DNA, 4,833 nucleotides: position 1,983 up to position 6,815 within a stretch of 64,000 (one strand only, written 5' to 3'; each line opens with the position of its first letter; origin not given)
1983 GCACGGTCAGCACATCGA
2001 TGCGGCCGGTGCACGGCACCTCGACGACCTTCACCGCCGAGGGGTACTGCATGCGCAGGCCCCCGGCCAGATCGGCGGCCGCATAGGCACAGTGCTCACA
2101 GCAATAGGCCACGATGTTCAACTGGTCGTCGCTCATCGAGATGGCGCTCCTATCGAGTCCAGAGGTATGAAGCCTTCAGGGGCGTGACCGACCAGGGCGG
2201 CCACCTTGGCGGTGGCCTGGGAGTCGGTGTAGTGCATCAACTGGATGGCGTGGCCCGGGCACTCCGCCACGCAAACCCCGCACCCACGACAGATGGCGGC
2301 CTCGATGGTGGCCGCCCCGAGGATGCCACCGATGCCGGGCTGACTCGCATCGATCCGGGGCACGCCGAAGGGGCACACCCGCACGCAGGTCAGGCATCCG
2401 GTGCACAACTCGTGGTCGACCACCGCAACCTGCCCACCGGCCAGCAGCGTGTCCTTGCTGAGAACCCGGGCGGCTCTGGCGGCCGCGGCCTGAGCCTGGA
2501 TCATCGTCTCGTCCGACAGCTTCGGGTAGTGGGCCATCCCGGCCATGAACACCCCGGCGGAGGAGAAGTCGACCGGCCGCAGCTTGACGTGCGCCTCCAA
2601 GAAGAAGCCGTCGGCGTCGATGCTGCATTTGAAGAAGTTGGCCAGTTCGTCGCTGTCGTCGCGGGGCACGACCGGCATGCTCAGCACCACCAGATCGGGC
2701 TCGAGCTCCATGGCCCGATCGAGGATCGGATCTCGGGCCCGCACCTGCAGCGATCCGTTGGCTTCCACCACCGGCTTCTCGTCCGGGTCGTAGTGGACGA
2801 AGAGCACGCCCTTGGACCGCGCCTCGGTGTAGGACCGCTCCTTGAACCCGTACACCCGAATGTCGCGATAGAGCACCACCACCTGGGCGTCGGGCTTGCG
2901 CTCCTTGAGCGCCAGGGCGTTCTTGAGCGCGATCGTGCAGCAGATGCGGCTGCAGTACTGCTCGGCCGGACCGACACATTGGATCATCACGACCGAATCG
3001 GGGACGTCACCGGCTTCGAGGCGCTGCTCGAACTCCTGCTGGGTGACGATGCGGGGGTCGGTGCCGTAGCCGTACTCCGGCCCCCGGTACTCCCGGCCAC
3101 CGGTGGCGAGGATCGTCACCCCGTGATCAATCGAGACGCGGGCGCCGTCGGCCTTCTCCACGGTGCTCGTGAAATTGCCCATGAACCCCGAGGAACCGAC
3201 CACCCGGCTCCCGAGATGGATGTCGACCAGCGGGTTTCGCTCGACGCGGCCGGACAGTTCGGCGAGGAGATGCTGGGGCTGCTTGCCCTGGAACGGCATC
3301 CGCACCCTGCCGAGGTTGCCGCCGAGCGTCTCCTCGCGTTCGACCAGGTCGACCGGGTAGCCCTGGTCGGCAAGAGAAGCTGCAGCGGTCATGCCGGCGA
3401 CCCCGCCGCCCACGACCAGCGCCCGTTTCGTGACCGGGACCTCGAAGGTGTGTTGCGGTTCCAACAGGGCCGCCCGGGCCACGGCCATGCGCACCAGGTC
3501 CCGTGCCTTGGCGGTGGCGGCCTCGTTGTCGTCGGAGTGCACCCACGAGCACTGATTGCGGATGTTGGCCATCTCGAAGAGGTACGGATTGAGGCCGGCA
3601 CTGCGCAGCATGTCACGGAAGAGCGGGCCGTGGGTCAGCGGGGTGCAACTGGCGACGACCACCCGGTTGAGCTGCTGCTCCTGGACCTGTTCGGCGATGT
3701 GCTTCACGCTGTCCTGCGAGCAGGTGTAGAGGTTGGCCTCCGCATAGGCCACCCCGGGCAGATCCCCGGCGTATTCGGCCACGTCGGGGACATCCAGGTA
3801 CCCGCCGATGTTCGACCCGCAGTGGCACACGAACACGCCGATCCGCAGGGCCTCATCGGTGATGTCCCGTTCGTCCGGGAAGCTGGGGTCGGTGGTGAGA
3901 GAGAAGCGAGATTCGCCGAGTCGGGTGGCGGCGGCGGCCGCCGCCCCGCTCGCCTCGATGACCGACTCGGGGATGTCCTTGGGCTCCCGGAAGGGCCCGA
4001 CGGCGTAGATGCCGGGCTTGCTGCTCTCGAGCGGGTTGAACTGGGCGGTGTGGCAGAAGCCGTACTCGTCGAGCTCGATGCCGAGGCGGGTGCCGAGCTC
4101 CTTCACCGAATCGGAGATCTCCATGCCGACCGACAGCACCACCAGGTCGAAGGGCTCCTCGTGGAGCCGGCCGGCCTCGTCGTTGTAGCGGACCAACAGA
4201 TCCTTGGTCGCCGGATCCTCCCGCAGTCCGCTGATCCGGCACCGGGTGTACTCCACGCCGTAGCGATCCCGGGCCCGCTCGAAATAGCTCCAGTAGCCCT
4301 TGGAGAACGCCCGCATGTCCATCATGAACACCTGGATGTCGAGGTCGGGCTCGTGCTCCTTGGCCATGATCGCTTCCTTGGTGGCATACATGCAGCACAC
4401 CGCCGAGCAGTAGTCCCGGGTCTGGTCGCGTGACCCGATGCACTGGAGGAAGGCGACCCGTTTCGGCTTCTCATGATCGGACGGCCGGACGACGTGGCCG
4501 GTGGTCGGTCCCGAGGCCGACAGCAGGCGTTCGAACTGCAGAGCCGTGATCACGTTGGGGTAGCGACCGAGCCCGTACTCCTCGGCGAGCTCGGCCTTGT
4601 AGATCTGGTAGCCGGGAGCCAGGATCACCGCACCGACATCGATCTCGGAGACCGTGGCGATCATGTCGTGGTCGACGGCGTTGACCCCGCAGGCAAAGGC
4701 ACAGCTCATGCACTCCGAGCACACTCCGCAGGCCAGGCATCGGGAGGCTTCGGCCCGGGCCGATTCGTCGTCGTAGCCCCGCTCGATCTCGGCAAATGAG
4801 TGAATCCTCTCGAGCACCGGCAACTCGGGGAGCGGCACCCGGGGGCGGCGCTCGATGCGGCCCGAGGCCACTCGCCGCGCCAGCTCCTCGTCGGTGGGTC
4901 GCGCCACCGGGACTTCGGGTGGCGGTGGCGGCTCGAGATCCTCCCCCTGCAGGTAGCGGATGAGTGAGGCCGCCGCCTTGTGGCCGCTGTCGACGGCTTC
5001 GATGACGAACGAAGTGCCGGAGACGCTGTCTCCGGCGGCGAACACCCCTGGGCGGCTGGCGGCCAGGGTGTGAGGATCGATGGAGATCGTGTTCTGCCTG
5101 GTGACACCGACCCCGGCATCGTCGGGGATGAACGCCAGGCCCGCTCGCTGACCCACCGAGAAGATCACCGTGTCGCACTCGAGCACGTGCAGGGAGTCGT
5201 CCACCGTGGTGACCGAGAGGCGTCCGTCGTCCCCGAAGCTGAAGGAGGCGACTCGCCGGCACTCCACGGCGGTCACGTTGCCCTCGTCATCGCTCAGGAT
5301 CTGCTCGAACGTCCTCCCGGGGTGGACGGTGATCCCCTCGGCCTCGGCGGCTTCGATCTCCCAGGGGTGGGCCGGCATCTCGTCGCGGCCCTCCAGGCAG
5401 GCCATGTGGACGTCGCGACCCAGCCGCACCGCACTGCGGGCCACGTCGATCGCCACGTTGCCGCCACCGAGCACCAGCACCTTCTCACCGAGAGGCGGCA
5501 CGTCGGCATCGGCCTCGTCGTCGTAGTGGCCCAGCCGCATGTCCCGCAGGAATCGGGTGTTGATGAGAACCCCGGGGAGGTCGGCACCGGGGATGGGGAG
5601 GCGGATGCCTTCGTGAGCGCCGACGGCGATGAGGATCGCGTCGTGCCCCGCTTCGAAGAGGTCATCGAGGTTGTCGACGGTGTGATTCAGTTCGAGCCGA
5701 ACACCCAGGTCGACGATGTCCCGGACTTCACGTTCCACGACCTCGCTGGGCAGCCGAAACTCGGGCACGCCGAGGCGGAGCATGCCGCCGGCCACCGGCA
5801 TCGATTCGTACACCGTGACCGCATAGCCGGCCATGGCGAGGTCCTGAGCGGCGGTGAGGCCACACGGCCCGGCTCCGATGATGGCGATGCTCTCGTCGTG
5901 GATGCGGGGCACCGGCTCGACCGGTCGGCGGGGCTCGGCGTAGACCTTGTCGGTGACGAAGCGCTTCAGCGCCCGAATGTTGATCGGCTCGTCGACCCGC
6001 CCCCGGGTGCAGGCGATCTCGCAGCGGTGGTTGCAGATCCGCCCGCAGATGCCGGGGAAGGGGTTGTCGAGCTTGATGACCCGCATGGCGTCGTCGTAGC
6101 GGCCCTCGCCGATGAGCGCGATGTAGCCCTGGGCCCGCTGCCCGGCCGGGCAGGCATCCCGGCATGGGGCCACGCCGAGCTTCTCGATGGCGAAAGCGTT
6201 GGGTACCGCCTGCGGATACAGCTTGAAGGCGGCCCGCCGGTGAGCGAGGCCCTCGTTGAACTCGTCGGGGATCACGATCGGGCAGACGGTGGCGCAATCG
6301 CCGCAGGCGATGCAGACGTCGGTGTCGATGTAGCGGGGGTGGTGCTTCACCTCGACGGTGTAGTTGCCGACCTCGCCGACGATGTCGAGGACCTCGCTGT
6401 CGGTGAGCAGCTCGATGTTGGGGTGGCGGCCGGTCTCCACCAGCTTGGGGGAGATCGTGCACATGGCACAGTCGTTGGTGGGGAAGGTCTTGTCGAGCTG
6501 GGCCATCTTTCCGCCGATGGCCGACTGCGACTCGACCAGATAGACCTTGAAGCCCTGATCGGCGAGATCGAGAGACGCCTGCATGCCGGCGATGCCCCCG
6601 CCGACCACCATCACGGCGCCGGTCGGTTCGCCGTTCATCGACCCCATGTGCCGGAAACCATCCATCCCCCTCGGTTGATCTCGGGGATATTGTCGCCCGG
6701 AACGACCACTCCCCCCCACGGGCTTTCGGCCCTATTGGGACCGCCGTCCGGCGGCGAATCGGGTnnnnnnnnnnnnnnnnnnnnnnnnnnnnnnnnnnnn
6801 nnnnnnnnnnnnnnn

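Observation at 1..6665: metF / metV-like / mvhD-like / giant HdrL-like operon: an HdrABC-free methylene-THF reductase module with a built-in NAD(P)H (GltD/NfnB-like) entry domain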

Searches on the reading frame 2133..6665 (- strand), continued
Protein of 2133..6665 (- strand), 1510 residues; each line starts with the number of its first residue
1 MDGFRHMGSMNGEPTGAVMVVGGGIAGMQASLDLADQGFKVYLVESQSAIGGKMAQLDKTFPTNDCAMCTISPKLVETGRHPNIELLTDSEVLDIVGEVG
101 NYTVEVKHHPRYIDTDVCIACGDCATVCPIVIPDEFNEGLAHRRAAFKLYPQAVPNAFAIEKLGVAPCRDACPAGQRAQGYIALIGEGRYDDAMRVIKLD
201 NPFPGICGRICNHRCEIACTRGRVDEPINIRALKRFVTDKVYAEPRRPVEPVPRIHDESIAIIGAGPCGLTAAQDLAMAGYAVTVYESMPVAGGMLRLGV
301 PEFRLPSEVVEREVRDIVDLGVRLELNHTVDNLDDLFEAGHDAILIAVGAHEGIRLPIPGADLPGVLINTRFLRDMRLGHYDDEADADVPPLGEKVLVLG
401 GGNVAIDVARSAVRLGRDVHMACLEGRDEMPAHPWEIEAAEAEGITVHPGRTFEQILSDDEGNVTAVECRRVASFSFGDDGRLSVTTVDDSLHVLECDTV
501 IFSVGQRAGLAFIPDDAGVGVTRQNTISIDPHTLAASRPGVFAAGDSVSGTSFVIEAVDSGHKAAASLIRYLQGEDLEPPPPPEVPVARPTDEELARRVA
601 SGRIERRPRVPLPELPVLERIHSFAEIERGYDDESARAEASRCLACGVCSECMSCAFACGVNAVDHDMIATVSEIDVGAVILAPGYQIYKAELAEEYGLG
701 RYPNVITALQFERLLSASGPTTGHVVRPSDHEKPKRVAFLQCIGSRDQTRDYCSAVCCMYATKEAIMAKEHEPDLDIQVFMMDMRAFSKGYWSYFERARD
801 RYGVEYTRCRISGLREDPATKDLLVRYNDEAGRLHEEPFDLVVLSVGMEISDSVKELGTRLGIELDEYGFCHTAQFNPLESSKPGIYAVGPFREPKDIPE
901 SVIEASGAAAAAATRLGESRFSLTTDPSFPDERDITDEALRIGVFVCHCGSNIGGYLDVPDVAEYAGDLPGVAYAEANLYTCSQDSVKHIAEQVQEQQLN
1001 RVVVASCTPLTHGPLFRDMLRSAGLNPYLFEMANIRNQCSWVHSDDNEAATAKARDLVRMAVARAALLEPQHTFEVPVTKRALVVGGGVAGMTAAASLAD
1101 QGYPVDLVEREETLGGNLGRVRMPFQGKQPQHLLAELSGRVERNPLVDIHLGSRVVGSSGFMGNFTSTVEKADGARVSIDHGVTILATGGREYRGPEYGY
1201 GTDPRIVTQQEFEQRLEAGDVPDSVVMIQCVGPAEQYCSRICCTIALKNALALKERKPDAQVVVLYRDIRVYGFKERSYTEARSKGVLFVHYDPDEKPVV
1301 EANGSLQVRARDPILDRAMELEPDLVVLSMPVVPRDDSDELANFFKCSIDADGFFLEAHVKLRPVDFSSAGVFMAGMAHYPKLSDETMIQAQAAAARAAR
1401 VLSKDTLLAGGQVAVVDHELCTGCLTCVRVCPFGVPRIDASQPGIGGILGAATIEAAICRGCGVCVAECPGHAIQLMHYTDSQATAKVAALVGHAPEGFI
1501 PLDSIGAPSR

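Call 62: search_protein_families(library=pfam, proteins=[L046:7115-7984:+, L046:14702-15091:+, L046:15167-15895:+, L046:15992-16474:+, L046:16533-17348:+, L046:5347-6717:-, L046:4652-5338:+], max_evalue=0.0001)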
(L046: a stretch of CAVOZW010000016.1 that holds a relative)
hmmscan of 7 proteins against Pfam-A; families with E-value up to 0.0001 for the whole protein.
L046:7115-7984:+ (289 aa): 1 family
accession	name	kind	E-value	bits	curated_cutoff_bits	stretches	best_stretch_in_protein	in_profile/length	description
PF02219.23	MTHFR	-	3e-27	96.1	24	1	3-287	2-284/287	Methylenetetrahydrofolate reductase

L046:14702-15091:+ (129 aa): 1 family
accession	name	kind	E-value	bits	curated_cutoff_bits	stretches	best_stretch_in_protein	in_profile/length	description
PF00072.30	Response_reg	-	7.9e-25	87.6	30.2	1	7-123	1-110/111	Response regulator receiver domain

L046:15167-15895:+ (242 aa): 5 families
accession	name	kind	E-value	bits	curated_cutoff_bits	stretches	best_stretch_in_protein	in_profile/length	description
PF13183.11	Fer4_8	-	7.7e-10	39.6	27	1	29-90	2-68/68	4Fe-4S dicluster domain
PF13534.11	Fer4_17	-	1.4e-09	38.8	22.2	1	32-91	2-61/61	4Fe-4S dicluster domain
PF13187.11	Fer4_9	-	9.2e-08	32.4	27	1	32-89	2-50/52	4Fe-4S dicluster domain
PF13237.11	Fer4_10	-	2.8e-06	27.6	25.5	1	29-87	6-53/53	4Fe-4S dicluster domain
PF12838.12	Fer4_7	-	2.5e-05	25.1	27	1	32-89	2-51/52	4Fe-4S dicluster domain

L046:15992-16474:+ (160 aa): 1 family
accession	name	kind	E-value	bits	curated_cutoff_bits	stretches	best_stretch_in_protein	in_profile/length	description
PF02754.22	CCG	-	1.8e-12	47.6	20.6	1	21-112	2-84/85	Cysteine-rich domain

L046:16533-17348:+ (271 aa): 2 families
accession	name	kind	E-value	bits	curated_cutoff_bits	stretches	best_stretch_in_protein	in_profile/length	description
PF08501.16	Shikimate_dh_N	-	1.6e-22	80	27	1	15-89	9-83/83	Shikimate dehydrogenase substrate binding domain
PF01488.26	Shikimate_DH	-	7.6e-08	33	24.3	1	116-192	9-88/138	Shikimate / quinate 5-dehydrogenase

L046:5347-6717:- (456 aa): 8 families
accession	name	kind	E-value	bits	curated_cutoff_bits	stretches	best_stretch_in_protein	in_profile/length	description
PF00158.32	Sigma54_activat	-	2.5e-60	203.4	20.2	1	151-311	3-163/168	Sigma-54 interaction domain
PF00072.30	Response_reg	-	6.6e-24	84.7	30.2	1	5-115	1-109/111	Response regulator receiver domain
PF25601.1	AAA_lid_14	-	4.7e-19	68.4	27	1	321-397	1-79/87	AAA+ ATPase lid domain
PF14532.12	Sigma54_activ_2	-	3.5e-18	66.6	25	1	154-320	5-138/138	Sigma-54 interaction domain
PF07728.20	AAA_5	-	1.6e-07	31.8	22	1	172-300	1-134/139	AAA domain (dynein-related subfamily)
PF02954.25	HTH_8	-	2.7e-07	30.6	22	1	413-453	2-42/42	Bacterial regulatory protein, Fis family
PF07724.20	AAA_2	-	7.7e-06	26.5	27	1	173-300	6-134/166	AAA domain (Cdc48 subfamily)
PF00004.35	AAA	-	3.8e-05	24.6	21.2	1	173-301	1-118/131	ATPase family associated with various cellular activities (AAA)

L046:4652-5338:+ (228 aa): 1 family
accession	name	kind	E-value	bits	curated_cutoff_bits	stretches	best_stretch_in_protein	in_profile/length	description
PF04474.17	DUF554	-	5.4e-84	281.5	25.1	1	2-220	1-218/220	Protein of unknown function (DUF554)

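Call 69: search_solved_structures(query=L001:15650-16669:+, max_evalue=0.001)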
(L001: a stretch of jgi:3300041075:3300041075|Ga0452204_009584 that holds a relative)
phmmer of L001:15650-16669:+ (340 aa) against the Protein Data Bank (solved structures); distinct sequences matched with E-value up to 0.001: 7.
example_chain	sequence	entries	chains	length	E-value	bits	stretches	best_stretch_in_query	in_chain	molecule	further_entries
3apt_A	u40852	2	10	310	5.5e-09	38.6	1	29-332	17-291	Methylenetetrahydrofolate reductase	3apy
1v93_A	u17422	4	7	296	6.9e-09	38.3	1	29-332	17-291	5,10-Methylenetetrahydrofolate reductase | Methylenetetrahydrofolate reductase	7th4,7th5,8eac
6fcx_A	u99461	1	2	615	9.9e-09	37.8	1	14-255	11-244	Methylenetetrahydrofolate reductase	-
8qa4_A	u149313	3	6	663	1.2e-08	37.5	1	14-255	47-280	Methylenetetrahydrofolate reductase (NADPH)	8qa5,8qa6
6fnu_A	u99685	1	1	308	1.9e-06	30.3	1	85-324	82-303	Methylenetetrahydrofolate reductase 1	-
8uy2_A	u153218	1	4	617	8.4e-06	28.1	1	81-235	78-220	Methylenetetrahydrofolate reductase-like protein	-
8uy1_D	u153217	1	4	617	9e-06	28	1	81-235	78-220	Methylenetetrahydrofolate reductase-like protein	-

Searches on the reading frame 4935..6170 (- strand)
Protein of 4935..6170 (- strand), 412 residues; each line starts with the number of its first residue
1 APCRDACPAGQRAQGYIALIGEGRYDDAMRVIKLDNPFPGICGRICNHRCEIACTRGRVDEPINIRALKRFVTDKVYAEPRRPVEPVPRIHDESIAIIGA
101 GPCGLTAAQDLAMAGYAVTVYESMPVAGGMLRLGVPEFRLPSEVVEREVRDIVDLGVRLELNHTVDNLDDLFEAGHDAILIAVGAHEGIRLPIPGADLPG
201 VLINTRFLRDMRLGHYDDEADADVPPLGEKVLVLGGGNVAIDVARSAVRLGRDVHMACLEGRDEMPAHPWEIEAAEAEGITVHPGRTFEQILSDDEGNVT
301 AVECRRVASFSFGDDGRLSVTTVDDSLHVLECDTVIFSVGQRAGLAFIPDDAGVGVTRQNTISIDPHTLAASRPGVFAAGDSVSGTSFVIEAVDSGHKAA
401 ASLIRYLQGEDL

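Call 47: search_solved_structures(query=window:4935-6170:-, max_evalue=1e-40, show_alignments=4)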
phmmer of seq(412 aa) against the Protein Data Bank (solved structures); distinct sequences matched with E-value up to 1e-40: 8.
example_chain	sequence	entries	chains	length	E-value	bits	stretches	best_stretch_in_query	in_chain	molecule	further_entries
9bov_A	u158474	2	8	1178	8.3e-79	268.7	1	2-410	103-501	Molybdopterin oxidoreductase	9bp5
9n5u_A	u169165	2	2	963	9.3e-73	248.7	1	2-410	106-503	NfnA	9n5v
5jca_L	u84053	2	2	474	3e-72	247.1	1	1-410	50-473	NADH-dependent Ferredoxin:NADP Oxidoreductase (NfnI) subunit alpha | NADH-dependent Ferredoxin:NADP Oxidoreductase subunit alpha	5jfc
4ylf_B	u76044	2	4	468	9e-71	242.2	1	2-410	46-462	Dihydropyrimidine dehydrogenase subunit A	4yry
5vj7_A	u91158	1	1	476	5.8e-69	236.2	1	1-408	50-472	Oxidoreductase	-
8oh5_C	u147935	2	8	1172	5.5e-66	226.4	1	2-409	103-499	Formate dehydrogenase-O, major subunit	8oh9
2vdc_G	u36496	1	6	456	1.1e-49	172.8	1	3-407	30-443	GLUTAMATE SYNTHASE [NADPH] SMALL CHAIN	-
6s6s_G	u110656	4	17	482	1.3e-49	172.5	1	3-407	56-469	Glutamate synthase [NADPH] small chain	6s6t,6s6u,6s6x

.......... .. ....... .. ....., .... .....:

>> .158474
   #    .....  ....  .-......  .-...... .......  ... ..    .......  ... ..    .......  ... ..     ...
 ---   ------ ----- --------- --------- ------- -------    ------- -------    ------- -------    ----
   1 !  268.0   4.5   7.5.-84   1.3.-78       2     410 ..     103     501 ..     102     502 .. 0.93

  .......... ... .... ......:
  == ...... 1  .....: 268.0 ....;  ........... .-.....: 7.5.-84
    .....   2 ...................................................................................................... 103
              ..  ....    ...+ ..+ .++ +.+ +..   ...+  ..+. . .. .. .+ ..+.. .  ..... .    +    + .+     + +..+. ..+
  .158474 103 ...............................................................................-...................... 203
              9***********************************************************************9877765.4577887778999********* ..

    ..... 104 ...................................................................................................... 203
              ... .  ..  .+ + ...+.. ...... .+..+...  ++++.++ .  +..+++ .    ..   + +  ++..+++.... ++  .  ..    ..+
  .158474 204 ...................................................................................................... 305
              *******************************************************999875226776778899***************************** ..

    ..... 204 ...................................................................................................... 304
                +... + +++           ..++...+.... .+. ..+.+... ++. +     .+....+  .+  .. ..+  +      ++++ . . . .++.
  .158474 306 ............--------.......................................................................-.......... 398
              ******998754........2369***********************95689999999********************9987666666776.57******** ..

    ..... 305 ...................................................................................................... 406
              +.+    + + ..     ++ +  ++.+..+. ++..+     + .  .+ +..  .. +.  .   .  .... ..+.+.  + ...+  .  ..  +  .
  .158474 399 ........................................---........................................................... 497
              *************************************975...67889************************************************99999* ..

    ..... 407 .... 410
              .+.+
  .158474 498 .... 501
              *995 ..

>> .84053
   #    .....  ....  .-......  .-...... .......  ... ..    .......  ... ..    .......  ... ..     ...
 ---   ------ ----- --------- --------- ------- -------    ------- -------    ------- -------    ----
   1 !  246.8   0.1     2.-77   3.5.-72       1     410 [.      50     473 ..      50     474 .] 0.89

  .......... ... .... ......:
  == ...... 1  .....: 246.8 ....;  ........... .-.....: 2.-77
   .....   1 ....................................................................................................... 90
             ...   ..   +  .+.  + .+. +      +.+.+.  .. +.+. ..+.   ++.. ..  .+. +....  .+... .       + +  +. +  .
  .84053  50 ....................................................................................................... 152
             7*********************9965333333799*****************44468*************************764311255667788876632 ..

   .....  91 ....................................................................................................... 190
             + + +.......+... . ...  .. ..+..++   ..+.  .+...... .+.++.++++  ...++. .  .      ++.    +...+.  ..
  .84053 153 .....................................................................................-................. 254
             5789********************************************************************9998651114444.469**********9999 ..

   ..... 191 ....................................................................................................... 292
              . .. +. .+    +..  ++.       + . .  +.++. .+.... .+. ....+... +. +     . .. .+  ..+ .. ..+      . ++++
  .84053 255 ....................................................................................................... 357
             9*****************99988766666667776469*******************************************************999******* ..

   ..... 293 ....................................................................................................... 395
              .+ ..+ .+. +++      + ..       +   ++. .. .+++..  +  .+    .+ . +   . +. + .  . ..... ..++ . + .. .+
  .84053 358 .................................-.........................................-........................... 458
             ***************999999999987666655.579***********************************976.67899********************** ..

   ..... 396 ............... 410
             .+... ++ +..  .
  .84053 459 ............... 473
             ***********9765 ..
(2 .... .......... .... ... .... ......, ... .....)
